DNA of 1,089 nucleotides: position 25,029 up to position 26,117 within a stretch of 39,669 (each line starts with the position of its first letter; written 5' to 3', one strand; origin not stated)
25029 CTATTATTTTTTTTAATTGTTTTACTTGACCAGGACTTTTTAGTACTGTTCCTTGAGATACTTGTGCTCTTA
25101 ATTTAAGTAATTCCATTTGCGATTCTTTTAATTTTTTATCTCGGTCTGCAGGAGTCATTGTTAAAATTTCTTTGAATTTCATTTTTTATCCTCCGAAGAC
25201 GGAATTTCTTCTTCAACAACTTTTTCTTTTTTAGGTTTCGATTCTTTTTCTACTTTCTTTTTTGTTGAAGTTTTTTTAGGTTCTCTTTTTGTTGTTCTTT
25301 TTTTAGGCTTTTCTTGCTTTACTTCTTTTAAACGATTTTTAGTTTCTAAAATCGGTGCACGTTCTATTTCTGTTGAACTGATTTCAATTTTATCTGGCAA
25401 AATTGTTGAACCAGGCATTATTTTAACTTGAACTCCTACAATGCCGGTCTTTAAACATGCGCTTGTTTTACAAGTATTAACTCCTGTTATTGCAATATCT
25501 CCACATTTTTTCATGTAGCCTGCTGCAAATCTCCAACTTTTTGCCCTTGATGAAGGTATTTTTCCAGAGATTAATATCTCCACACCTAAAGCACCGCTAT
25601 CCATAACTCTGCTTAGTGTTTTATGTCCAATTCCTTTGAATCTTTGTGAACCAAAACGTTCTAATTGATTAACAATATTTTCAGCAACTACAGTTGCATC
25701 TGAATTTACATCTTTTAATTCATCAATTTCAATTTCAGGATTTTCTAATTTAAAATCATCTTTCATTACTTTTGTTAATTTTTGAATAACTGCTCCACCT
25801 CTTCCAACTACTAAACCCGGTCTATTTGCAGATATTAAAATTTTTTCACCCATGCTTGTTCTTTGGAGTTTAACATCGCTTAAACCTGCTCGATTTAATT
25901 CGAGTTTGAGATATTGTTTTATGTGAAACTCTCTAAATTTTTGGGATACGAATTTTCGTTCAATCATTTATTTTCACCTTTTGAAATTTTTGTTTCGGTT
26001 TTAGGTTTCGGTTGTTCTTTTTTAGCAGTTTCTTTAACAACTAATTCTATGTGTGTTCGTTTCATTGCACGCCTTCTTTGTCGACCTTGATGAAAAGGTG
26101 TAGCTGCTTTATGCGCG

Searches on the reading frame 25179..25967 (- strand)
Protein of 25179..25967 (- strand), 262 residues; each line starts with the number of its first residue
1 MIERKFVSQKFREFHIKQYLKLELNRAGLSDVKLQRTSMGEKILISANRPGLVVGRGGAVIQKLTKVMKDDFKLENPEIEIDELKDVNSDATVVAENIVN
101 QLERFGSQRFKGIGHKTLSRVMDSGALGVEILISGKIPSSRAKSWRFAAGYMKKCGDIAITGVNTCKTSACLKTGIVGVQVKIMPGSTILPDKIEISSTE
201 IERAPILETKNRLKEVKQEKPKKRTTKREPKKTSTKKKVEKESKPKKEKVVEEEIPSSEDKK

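Call 51: search_protein_families(library=pfam, proteins=[window:25179-25967:-], max_evalue=0.001)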
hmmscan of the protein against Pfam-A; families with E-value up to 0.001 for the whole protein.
window:25179-25967:- (262 aa): 2 families
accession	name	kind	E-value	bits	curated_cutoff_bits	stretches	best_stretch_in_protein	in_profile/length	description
PF00189.25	Ribosomal_S3_C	-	1.6e-13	51.4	34.1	1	101-183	4-83/83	Ribosomal protein S3, C-terminal domain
PF07650.23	KH_2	-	1.2e-11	44.7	22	1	16-82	2-69/78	KH domain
